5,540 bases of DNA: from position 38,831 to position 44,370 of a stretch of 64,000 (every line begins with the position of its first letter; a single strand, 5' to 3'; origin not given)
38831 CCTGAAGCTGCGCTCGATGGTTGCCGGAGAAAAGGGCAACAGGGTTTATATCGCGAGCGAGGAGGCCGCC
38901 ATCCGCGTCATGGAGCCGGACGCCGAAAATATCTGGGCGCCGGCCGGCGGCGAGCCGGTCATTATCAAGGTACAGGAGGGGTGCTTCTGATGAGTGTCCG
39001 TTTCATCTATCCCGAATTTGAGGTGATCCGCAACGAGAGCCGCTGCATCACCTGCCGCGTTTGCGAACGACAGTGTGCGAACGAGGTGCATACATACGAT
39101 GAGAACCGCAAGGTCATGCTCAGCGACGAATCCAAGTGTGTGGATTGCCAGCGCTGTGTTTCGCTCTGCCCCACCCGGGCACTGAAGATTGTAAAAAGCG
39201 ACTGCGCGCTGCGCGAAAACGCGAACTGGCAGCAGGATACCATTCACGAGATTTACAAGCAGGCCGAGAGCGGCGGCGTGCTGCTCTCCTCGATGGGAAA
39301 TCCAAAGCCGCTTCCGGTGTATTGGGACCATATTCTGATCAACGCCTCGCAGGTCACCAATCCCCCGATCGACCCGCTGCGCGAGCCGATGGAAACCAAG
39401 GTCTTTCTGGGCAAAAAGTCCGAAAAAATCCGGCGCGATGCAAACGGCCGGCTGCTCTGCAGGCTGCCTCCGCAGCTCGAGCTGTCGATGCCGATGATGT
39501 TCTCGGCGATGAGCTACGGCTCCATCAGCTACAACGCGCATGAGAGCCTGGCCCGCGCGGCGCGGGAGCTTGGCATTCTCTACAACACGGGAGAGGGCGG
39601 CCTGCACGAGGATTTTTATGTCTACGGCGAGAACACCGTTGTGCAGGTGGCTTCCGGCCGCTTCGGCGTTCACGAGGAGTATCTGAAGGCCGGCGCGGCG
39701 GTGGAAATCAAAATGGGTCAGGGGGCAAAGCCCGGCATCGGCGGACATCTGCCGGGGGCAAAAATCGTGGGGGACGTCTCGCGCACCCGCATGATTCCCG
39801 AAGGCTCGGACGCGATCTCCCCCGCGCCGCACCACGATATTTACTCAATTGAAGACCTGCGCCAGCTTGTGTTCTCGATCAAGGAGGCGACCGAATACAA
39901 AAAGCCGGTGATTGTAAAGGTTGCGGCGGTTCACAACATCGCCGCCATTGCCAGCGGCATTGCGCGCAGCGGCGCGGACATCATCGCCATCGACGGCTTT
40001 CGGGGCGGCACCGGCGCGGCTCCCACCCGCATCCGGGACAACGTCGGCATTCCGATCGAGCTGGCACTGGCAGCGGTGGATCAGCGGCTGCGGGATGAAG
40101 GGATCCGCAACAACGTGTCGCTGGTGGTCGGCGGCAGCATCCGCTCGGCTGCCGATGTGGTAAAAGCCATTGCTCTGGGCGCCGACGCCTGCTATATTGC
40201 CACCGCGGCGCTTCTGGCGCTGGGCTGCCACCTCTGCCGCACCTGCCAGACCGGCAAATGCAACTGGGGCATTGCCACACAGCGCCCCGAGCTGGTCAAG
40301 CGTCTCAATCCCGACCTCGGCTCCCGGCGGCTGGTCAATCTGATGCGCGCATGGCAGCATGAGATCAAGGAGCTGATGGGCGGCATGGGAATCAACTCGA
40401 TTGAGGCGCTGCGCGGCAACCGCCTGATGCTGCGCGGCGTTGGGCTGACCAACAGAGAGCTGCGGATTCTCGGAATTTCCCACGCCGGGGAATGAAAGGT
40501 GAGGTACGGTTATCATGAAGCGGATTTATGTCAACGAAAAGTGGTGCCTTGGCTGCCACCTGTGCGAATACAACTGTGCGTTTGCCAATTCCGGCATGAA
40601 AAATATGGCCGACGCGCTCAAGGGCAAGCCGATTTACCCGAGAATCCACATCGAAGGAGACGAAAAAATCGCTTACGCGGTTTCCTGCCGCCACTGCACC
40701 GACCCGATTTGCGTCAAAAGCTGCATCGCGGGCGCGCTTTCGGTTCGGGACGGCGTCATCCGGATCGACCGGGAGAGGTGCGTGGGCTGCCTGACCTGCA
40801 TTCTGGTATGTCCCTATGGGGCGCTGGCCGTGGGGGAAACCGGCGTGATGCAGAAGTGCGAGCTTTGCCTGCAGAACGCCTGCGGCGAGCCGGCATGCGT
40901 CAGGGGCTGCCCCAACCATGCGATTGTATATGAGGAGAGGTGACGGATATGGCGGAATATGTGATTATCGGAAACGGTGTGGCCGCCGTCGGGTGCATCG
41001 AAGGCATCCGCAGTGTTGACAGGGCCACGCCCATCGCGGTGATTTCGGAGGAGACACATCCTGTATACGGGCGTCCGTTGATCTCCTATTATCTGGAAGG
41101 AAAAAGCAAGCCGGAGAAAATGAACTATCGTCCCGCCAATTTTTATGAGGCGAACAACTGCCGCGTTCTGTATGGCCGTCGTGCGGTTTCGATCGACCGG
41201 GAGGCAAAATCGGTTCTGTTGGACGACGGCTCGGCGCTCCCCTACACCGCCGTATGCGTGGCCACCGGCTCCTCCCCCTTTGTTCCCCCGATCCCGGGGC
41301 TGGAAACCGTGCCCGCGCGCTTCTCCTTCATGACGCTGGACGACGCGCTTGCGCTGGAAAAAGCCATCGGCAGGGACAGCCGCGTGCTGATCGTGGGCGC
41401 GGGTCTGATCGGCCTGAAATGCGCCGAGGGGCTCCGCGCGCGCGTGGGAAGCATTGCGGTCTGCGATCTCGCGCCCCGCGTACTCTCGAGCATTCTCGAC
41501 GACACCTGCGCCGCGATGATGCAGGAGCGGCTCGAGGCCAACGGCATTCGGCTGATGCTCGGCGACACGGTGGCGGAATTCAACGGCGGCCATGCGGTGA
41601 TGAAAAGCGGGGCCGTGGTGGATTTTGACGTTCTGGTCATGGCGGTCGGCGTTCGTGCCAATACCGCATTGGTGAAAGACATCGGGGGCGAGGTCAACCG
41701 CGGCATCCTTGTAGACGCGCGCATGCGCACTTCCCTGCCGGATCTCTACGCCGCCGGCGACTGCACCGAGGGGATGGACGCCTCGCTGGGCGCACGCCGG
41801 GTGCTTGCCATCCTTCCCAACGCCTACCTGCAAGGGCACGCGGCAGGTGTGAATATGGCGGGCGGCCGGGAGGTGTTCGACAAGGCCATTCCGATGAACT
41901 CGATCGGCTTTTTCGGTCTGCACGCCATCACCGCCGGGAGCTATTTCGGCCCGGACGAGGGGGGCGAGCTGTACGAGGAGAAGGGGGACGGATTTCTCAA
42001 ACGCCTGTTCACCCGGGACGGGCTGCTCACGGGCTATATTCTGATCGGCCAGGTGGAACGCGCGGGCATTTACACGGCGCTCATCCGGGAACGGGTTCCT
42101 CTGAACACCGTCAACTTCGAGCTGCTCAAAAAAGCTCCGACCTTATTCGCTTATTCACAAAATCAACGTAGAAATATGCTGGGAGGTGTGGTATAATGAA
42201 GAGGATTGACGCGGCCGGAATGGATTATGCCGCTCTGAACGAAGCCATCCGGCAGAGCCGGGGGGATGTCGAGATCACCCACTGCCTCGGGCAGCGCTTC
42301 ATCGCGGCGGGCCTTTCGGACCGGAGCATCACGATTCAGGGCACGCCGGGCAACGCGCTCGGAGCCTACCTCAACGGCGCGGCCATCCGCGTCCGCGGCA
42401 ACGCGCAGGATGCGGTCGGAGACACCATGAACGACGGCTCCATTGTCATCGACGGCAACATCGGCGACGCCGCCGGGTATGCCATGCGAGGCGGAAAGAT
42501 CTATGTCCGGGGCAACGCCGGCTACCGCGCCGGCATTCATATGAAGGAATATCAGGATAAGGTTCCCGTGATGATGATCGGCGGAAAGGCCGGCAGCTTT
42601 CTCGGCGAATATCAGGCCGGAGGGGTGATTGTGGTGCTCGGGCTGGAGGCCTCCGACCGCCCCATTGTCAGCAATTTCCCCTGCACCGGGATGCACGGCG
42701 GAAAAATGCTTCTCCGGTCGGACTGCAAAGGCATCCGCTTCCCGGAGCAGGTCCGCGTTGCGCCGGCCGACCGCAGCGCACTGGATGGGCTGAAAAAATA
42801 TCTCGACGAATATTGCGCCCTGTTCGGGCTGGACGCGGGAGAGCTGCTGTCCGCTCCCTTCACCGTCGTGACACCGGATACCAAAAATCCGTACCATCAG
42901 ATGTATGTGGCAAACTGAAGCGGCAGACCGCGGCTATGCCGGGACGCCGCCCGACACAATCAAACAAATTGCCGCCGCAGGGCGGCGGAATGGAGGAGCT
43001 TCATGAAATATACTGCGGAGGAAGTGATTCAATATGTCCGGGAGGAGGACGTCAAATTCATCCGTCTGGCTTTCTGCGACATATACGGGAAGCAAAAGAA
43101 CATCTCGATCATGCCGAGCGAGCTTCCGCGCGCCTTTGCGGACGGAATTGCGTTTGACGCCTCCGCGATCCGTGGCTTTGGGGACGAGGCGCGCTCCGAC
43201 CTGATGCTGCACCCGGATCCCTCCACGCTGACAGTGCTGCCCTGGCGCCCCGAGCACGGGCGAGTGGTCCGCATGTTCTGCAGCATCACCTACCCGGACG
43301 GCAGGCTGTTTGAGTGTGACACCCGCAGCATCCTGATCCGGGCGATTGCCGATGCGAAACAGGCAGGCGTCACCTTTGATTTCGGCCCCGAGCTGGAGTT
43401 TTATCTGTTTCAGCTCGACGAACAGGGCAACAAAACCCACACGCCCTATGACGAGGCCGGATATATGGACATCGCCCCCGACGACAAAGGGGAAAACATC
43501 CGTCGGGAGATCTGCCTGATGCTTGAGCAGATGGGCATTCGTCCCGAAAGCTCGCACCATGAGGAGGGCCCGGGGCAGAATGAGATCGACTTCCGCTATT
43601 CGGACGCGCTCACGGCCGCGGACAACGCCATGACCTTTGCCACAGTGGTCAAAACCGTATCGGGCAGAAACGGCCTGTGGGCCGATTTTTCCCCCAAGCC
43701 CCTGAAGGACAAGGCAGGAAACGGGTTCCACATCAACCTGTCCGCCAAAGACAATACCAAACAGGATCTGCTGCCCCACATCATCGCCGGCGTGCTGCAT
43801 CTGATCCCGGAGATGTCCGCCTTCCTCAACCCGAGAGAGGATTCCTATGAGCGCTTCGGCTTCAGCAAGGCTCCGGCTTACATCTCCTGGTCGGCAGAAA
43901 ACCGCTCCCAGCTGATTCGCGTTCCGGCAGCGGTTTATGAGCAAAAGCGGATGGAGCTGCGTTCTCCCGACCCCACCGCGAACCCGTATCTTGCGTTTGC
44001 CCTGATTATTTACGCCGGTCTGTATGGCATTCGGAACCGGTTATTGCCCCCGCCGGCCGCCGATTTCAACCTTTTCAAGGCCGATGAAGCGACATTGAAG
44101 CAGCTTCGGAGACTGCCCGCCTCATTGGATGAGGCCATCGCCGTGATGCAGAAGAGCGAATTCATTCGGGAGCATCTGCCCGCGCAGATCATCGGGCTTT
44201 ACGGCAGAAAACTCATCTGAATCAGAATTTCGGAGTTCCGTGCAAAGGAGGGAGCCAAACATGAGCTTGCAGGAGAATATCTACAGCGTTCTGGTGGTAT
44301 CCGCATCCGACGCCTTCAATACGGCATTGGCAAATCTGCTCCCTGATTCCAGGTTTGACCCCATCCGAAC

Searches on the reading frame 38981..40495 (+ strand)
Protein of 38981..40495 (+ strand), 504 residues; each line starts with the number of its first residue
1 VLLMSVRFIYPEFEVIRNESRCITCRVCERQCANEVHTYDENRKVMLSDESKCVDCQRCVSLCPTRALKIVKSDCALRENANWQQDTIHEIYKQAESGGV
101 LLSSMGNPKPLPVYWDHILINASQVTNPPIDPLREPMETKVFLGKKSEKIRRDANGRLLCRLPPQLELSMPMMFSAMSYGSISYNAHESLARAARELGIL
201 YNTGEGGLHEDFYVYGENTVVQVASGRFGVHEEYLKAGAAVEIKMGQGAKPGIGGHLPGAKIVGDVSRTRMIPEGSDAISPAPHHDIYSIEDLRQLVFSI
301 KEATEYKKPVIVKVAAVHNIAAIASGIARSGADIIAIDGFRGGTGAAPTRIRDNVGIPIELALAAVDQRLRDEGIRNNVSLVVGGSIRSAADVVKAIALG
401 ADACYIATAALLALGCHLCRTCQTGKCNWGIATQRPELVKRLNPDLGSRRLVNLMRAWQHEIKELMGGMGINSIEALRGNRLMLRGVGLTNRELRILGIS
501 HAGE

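Call 6: search_protein_families(library=pfam, proteins=[window:38981-40495:+])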
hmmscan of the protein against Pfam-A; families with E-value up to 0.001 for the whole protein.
window:38981-40495:+ (504 aa): 12 families
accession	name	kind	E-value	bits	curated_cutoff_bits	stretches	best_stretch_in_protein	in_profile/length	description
PF01645.23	Glu_synthase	-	1.9e-138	462.1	20.4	1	112-472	4-369/369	Conserved region in glutamate synthase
PF04898.20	Glu_syn_central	-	8e-17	62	22.8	2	316-483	134-271/277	Glutamate synthase central domain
PF01070.24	FMN_dh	-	1.3e-08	34.8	24.9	1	363-416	263-311/350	FMN-dependent dehydrogenase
PF12838.12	Fer4_7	-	6e-08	33.5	27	1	21-67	1-52/52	4Fe-4S dicluster domain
PF13187.11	Fer4_9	-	6.6e-07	29.7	27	1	21-67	1-51/52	4Fe-4S dicluster domain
PF00037.32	Fer4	-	1.3e-05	25.3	21.1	1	49-69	4-24/24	4Fe-4S binding domain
PF14697.11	Fer4_21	-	1.7e-05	25.3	35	1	18-67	4-56/59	4Fe-4S dicluster domain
PF00478.31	IMPDH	-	5.5e-05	22.8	25.6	1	316-406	152-235/345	IMP dehydrogenase / GMP reductase domain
PF13237.11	Fer4_10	-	0.00018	21.8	25.5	1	15-64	2-53/53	4Fe-4S dicluster domain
PF13484.11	Fer4_16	-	0.00041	21.5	30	1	52-92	1-41/66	4Fe-4S double cluster binding domain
PF12797.12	Fer4_2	-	0.0006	20.1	24.5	1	45-65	2-22/22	4Fe-4S binding domain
PF12837.12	Fer4_6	-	0.00079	19.7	25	1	48-68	4-24/24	4Fe-4S binding domain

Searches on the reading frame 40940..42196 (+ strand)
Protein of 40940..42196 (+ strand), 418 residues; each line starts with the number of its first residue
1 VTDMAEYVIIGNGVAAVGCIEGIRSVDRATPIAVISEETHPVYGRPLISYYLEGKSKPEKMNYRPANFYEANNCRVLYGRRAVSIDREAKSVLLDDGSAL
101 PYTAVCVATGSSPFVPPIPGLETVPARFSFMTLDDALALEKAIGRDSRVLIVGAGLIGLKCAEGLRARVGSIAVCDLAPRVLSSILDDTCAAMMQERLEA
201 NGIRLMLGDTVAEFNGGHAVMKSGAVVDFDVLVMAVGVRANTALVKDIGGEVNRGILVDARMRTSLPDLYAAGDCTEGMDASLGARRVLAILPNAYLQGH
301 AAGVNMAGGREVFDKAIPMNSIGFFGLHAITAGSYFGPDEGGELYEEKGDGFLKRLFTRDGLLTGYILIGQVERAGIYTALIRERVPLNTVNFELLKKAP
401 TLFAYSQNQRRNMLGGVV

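Call 6: search_protein_families(library=pfam, proteins=[window:40940-42196:+])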
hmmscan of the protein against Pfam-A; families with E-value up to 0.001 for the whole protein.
window:40940-42196:+ (418 aa): 3 families
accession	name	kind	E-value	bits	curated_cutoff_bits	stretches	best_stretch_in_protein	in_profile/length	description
PF07992.20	Pyr_redox_2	-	2.2e-54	185.3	26.1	1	6-298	2-290/291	Pyridine nucleotide-disulphide oxidoreductase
PF00070.33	Pyr_redox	-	5.9e-14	52.8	22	1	148-217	1-69/82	Pyridine nucleotide-disulphide oxidoreductase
PF01266.30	DAO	-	1.9e-05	24.8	27.9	0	148-176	1-29/353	FAD dependent oxidoreductase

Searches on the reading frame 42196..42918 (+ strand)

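Call 6: search_protein_families(library=pfam, proteins=[window:42196-42918:+])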
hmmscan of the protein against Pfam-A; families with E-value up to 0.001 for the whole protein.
window:42196-42918:+ (240 aa): 1 family
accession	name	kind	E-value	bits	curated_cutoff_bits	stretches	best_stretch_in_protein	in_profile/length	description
PF01493.24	GXGXG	-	6.6e-28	98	32.5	1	15-176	7-164/190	GXGXG motif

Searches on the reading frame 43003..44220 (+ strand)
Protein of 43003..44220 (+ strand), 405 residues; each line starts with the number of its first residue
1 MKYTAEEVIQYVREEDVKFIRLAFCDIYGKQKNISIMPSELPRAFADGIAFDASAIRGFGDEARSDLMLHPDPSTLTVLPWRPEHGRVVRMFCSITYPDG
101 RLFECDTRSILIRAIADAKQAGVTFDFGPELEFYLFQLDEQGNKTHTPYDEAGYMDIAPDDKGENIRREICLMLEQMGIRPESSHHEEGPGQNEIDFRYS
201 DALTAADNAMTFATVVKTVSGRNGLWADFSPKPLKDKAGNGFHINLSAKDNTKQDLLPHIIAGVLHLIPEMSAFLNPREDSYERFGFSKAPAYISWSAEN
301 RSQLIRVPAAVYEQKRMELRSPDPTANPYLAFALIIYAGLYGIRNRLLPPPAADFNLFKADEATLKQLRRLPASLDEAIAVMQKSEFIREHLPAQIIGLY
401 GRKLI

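Call 6: search_protein_families(library=pfam, proteins=[window:43003-44220:+])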
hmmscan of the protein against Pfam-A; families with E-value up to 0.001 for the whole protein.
window:43003-44220:+ (405 aa): 2 families
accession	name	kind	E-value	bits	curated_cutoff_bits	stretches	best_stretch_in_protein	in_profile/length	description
PF00120.29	Gln-synt_C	-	1.7e-88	297.4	24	1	105-400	2-321/344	Glutamine synthetase, catalytic domain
PF03951.24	Gln-synt_N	-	4.8e-25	87.4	33.4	1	16-97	1-81/82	Glutamine synthetase, beta-Grasp domain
